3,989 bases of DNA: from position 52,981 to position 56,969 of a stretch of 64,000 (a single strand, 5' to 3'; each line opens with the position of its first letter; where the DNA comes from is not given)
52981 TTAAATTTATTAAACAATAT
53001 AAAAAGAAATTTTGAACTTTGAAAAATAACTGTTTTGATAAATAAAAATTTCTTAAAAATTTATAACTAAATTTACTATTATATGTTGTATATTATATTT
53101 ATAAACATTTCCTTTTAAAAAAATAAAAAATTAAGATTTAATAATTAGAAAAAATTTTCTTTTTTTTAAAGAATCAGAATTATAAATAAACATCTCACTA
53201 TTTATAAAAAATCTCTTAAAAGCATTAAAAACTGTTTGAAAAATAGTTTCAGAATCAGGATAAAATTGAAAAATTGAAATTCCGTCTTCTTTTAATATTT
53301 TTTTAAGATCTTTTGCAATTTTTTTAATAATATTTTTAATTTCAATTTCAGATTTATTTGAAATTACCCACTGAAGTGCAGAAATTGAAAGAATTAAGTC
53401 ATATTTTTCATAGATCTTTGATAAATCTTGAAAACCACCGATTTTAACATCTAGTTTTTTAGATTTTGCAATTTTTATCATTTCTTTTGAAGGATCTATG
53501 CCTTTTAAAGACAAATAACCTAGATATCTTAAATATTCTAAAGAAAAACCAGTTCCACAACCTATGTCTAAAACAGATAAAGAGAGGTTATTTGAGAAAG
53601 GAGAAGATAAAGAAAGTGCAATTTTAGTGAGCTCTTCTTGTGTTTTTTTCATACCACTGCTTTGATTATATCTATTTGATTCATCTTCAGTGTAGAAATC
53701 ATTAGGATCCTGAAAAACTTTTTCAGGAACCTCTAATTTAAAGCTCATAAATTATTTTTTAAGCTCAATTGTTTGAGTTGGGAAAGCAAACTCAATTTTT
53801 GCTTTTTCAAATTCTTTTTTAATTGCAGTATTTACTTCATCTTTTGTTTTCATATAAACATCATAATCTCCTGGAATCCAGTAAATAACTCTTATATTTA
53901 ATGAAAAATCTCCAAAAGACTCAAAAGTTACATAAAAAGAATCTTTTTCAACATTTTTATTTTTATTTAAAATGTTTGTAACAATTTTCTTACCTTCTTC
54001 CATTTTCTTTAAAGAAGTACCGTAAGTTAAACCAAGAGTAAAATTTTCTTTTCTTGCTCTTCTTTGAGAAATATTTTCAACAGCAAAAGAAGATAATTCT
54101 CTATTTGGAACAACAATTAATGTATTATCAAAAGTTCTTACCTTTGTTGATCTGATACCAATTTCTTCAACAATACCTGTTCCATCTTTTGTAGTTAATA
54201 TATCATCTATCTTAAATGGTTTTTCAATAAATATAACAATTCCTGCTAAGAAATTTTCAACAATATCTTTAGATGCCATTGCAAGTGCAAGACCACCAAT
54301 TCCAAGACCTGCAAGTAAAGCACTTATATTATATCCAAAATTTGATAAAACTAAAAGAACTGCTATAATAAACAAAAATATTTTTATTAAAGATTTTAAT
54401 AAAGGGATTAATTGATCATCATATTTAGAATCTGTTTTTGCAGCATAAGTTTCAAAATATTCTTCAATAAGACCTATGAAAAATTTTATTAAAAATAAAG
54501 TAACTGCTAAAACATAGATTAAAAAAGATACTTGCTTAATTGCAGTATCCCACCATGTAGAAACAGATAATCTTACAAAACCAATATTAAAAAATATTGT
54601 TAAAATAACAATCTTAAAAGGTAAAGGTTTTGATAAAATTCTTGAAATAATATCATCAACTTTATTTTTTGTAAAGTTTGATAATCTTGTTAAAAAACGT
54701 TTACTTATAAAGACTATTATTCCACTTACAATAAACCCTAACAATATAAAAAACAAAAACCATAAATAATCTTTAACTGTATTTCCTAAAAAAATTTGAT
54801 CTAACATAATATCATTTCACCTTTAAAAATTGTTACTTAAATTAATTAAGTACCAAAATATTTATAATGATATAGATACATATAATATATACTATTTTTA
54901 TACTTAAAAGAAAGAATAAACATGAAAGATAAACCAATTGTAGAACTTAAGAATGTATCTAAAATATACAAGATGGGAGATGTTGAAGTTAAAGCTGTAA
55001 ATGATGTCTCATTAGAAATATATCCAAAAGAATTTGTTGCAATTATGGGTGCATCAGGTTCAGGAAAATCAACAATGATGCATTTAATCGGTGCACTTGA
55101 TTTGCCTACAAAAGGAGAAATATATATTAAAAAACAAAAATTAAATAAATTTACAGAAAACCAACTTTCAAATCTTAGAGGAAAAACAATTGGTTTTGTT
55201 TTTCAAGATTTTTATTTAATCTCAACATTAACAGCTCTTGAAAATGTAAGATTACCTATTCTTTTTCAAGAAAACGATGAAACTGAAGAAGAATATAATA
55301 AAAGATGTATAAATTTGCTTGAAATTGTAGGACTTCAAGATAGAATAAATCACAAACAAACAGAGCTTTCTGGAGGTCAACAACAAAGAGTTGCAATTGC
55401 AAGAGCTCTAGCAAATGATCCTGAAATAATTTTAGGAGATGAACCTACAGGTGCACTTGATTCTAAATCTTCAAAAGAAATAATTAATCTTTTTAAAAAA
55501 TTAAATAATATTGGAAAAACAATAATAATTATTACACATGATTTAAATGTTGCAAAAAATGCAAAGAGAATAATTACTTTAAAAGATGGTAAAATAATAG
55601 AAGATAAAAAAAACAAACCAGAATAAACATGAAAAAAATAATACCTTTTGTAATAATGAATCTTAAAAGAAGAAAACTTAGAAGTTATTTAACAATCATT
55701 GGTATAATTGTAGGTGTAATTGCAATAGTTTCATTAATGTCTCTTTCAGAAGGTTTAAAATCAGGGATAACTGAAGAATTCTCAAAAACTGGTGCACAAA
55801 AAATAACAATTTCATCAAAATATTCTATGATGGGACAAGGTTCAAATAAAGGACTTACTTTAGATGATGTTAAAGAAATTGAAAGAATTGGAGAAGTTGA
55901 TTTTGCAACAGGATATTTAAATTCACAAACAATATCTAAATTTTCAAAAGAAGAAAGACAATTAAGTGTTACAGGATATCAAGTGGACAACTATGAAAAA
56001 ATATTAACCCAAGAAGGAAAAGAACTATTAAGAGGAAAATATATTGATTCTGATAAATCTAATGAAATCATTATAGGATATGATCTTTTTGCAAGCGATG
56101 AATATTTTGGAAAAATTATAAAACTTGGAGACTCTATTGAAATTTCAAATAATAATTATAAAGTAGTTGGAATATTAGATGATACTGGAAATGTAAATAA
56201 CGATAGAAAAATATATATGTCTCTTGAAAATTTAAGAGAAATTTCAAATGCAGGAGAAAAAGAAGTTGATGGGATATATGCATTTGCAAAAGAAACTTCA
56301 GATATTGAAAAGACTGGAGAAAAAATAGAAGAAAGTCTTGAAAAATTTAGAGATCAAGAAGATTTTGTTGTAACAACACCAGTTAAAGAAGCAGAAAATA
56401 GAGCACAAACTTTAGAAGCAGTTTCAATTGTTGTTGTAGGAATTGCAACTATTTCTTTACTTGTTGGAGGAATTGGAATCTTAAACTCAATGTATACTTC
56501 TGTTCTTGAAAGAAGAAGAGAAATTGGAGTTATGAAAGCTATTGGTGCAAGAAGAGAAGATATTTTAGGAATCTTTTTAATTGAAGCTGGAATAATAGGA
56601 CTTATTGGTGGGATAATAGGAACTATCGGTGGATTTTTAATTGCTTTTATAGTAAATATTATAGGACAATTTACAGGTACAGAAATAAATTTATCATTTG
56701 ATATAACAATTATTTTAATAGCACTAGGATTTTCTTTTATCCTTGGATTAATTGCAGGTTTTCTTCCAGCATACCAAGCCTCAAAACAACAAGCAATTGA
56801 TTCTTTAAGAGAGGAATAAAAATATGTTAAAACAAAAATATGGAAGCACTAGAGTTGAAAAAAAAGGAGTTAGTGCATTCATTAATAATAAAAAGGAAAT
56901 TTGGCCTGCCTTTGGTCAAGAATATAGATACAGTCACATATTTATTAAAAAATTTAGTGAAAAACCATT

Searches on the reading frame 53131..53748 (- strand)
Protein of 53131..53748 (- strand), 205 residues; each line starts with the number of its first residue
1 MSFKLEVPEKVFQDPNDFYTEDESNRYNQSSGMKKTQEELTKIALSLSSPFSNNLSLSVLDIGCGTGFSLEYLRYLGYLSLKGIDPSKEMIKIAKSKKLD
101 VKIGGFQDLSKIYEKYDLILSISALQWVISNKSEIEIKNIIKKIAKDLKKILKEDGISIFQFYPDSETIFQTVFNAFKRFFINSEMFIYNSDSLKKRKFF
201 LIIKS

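Call 54: search_protein_families(library=pfam, proteins=[window:53131-53748:-], max_evalue=0.001)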
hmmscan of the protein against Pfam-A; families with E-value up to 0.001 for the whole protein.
window:53131-53748:- (205 aa): 6 families
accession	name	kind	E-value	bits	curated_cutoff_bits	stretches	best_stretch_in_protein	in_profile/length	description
PF08241.18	Methyltransf_11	-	1.8e-11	45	21.2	1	60-159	1-94/95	Methyltransferase domain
PF13649.12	Methyltransf_25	-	2.4e-11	44.6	27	1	59-132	1-80/97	Methyltransferase domain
PF13489.12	Methyltransf_23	-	2.7e-11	43.9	27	1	50-162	19-118/164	Methyltransferase domain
PF08242.18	Methyltransf_12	-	6.9e-09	36.8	30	1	60-156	1-96/98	Methyltransferase domain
PF13847.12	Methyltransf_31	-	1.1e-08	35.4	27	1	57-160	5-109/145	Methyltransferase domain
PF03848.20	TehB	-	0.00054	19.9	20.4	0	58-140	33-120/193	Tellurite resistance protein TehB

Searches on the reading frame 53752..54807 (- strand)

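Call 54: search_protein_families(library=pfam, proteins=[window:53752-54807:-], max_evalue=0.001)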
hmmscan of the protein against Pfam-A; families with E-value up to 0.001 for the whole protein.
window:53752-54807:- (351 aa): 3 families
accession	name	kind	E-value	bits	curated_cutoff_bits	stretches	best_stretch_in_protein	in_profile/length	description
PF00924.24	MS_channel_2nd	-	2.1e-22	79.5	20.2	1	181-247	1-67/68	Mechanosensitive ion channel, beta-domain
PF21082.3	MS_channel_3rd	-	1.3e-14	54.8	21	1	255-340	2-88/88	Mechanosensitive ion channel MscS, C-terminal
PF21088.3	MS_channel_1st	-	2.6e-10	40.5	23.1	1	140-180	2-42/42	Mechanosensitive ion channel, transmembrane helices 2/3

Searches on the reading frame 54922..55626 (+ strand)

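Call 54: search_protein_families(library=pfam, proteins=[window:54922-55626:+], max_evalue=0.001)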
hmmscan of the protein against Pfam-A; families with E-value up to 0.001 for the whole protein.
window:54922-55626:+ (234 aa): 4 families
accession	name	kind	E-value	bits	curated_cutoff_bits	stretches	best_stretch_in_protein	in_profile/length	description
PF00005.33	ABC_tran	-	2.6e-33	116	25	1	26-176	1-136/137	ABC transporter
PF02463.25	SMC_N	-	1.8e-09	37.8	40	1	35-221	23-212/220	RecF/RecN/SMC N terminal domain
PF13304.12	AAA_21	-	0.00032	21.3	27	0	132-210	221-302/304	AAA domain, putative AbiEii toxin, Type IV TA system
PF13555.12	AAA_29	-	0.00069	19.8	27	0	28-54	14-40/61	P-loop containing region of AAA domain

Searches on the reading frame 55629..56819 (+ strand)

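Call 54: search_protein_families(library=pfam, proteins=[window:55629-56819:+], max_evalue=0.001)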
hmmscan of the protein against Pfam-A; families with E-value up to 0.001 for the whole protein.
window:55629-56819:+ (396 aa): 2 families
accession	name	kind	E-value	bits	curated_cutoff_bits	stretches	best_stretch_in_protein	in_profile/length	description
PF12704.14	MacB_PCD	-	1.2e-28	101.3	27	1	20-235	2-206/207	MacB-like periplasmic core domain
PF02687.27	FtsX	-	5.1e-25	88.3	25.5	1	272-388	3-119/120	FtsX-like permease C-terminal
